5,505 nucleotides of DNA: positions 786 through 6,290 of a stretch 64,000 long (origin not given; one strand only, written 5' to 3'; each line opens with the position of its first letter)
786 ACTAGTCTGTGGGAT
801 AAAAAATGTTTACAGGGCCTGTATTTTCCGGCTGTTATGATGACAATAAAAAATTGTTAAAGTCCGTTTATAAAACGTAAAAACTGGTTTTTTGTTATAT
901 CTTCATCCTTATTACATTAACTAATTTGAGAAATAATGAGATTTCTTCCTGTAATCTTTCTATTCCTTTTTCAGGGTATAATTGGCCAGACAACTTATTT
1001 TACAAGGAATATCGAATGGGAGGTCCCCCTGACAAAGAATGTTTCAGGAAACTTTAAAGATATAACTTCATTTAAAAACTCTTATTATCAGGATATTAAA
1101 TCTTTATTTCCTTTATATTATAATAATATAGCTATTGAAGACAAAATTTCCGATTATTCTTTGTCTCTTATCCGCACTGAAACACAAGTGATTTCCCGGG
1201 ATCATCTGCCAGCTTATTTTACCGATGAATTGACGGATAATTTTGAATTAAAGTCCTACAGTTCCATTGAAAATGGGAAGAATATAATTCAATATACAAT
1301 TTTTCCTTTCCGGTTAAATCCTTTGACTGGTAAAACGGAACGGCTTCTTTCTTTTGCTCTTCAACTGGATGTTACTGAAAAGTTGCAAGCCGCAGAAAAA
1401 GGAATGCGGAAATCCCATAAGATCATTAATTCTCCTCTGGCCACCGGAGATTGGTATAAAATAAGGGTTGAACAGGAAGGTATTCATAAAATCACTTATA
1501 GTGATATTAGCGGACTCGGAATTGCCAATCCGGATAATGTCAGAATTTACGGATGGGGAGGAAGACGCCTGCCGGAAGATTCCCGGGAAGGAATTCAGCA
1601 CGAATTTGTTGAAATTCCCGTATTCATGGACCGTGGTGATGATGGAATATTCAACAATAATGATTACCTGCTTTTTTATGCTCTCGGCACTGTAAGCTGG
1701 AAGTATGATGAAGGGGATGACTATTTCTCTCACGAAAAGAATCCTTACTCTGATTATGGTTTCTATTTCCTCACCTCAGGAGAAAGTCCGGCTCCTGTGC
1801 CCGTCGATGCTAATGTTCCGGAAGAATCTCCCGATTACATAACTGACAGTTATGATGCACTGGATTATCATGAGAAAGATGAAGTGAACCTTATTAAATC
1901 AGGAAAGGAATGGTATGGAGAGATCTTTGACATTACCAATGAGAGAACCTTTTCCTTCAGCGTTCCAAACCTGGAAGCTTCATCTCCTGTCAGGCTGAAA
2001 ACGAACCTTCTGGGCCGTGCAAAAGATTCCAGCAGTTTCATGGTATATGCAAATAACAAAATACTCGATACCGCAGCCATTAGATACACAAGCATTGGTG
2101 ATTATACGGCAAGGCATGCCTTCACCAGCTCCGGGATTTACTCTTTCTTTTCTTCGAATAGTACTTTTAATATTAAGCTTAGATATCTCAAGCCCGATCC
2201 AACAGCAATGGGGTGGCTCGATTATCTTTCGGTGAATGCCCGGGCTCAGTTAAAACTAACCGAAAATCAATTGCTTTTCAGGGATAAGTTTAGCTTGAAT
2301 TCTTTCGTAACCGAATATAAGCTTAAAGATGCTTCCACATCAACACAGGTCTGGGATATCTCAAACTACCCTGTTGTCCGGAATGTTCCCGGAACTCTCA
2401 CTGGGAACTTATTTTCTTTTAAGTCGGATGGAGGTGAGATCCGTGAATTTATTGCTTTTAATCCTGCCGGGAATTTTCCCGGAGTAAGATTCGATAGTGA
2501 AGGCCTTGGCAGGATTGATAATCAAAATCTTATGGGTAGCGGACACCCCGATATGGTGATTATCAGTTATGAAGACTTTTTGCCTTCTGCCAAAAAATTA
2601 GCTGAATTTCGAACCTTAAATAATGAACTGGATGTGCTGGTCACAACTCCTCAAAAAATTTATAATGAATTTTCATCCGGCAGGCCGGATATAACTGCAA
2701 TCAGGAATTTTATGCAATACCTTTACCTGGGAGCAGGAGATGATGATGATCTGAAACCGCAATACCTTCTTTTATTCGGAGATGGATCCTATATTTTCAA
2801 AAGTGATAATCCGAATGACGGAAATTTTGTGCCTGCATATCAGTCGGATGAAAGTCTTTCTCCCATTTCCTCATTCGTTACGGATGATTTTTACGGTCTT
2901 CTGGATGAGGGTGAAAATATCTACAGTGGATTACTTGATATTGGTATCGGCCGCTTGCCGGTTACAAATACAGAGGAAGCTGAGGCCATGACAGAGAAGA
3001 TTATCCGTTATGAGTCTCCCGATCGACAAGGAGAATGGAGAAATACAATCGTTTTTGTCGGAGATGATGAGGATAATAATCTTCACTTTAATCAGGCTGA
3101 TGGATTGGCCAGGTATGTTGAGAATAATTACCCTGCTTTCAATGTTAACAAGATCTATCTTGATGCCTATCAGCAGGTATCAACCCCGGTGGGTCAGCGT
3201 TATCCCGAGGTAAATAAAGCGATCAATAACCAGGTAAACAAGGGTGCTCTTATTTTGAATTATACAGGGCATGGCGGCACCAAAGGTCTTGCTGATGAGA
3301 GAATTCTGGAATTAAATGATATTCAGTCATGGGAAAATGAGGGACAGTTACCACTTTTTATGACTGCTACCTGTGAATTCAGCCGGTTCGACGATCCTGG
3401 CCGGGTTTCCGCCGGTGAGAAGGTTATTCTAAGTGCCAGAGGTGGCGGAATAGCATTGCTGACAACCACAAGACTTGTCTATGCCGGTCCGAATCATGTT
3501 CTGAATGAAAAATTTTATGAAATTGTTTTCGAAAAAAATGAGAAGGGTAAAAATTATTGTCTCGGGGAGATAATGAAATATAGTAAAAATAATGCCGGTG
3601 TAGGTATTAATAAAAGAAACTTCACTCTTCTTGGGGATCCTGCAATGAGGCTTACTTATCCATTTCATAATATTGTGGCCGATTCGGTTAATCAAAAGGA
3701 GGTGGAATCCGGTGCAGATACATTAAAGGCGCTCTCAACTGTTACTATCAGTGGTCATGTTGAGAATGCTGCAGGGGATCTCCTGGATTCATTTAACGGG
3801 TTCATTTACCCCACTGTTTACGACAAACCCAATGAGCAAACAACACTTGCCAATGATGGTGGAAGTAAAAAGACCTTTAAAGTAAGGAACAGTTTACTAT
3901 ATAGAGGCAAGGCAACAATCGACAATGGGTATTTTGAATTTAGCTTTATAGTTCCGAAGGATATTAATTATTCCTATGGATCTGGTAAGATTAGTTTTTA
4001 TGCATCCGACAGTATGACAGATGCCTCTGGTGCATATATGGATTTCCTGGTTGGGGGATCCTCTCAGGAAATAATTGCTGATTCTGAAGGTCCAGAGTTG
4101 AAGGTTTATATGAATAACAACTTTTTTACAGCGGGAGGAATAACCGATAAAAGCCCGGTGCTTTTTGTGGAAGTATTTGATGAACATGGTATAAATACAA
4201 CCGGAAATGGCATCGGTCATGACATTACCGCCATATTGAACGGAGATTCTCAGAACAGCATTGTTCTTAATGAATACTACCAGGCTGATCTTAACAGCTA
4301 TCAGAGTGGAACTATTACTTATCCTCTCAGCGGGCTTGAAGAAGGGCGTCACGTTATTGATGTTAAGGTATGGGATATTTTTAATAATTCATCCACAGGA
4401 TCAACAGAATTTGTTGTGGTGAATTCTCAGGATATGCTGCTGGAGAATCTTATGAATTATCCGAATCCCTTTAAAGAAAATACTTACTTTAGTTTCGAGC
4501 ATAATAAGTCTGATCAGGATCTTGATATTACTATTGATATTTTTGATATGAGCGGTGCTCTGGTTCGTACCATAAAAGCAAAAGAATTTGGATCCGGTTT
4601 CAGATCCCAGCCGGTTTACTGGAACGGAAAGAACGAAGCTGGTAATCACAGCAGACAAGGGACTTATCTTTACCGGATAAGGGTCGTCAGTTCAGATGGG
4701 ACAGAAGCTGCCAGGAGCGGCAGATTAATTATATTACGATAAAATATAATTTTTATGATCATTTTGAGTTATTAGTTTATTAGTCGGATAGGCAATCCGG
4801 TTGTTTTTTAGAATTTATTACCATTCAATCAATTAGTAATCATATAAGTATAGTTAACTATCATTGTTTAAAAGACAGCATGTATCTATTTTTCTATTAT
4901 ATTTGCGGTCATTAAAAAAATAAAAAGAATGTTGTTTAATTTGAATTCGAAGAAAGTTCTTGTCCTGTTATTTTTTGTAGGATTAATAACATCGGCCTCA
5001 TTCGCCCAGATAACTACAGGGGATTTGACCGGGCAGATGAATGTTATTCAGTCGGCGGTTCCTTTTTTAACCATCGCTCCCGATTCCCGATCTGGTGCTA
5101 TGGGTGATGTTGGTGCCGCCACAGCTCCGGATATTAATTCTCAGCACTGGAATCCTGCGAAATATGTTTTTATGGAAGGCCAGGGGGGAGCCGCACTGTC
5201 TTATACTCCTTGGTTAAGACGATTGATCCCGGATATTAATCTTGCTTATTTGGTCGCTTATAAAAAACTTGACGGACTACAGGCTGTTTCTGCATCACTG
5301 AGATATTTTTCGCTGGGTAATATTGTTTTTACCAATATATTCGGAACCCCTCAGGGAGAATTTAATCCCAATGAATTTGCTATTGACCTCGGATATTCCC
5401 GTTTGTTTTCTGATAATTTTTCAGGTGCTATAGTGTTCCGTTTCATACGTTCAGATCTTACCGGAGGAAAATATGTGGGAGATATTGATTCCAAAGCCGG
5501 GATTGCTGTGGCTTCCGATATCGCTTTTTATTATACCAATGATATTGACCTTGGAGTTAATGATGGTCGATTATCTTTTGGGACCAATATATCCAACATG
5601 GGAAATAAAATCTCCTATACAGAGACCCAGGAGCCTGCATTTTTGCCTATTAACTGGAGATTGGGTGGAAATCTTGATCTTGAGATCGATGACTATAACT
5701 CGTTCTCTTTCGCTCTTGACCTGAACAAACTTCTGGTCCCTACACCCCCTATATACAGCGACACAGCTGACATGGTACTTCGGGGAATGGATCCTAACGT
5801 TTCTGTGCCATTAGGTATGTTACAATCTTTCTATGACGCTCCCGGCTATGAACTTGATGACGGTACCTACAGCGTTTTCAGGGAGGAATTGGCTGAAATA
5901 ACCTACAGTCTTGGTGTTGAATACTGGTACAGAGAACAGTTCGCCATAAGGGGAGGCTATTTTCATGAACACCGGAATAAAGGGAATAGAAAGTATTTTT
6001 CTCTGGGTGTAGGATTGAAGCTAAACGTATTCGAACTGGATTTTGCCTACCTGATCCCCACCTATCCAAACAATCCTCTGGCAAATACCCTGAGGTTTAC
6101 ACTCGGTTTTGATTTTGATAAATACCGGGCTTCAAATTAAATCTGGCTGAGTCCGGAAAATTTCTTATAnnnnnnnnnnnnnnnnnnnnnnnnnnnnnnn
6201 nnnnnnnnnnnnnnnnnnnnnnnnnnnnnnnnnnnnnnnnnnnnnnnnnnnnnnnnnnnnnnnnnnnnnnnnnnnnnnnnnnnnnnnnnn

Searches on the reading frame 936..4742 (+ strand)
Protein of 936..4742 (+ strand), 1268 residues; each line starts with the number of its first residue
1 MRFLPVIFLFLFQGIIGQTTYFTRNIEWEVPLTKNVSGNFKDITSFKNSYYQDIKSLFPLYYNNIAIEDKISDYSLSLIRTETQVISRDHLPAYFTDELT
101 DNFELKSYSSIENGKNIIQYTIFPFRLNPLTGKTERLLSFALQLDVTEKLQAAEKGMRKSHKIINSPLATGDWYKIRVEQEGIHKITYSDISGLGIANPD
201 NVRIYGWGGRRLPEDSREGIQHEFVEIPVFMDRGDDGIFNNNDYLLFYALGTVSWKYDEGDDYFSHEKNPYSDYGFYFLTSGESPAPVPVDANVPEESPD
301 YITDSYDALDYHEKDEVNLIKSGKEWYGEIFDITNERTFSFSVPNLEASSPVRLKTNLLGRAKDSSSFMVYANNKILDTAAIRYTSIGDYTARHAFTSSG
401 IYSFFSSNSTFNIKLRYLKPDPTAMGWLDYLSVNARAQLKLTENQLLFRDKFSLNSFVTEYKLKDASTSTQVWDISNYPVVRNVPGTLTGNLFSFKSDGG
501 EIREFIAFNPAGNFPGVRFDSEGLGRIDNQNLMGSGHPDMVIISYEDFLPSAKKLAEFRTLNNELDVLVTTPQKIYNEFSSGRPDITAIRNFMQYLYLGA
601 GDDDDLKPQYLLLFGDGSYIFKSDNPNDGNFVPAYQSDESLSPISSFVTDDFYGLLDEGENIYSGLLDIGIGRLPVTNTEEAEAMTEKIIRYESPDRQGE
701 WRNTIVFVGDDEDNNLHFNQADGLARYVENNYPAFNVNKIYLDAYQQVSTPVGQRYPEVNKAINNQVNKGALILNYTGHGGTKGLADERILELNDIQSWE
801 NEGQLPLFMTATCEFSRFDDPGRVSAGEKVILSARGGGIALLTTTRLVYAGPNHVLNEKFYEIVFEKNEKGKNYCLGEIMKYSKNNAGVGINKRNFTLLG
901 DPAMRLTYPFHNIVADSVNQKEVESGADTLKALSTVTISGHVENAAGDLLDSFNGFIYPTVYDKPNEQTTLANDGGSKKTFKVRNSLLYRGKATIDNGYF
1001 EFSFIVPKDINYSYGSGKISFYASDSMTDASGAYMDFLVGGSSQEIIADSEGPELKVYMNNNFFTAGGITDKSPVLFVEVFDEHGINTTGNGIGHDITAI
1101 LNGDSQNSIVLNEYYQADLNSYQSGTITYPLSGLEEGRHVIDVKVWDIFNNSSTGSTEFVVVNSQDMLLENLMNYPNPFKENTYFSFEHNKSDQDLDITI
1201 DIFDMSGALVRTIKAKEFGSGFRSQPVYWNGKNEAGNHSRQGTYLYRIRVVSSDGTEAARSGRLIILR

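Call 34: search_protein_families(library=pfam, proteins=[window:936-4742:+], max_evalue=0.00001)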
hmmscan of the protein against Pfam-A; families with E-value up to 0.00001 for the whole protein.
window:936-4742:+ (1268 aa): 2 families
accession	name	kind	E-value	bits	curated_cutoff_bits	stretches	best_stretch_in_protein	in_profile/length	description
PF01364.23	Peptidase_C25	-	1.1e-113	380.7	23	1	540-906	1-374/374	Peptidase family C25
PF13860.13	FlgD_ig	-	8.4e-06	26.1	27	0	1184-1249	11-74/79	FlgD Ig-like domain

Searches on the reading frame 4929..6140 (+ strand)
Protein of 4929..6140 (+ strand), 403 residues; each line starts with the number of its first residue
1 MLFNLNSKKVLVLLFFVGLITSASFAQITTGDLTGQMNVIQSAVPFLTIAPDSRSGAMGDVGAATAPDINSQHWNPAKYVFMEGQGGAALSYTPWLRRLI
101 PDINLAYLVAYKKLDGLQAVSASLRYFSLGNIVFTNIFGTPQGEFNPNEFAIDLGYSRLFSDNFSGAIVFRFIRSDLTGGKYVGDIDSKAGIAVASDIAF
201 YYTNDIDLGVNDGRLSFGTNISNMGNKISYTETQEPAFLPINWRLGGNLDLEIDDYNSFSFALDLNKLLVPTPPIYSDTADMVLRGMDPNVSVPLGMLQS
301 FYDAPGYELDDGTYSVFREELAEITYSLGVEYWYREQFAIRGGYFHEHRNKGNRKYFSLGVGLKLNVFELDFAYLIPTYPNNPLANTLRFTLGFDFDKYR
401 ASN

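Call 34: search_protein_families(library=pfam, proteins=[window:4929-6140:+], max_evalue=0.00001)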
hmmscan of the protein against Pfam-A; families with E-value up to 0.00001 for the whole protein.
window:4929-6140:+ (403 aa): 1 family
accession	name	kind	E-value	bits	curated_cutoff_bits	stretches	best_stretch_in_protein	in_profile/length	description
PF19572.5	PorV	-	2.4e-62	211.1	27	1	36-274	5-242/243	Type IX secretion system protein PorV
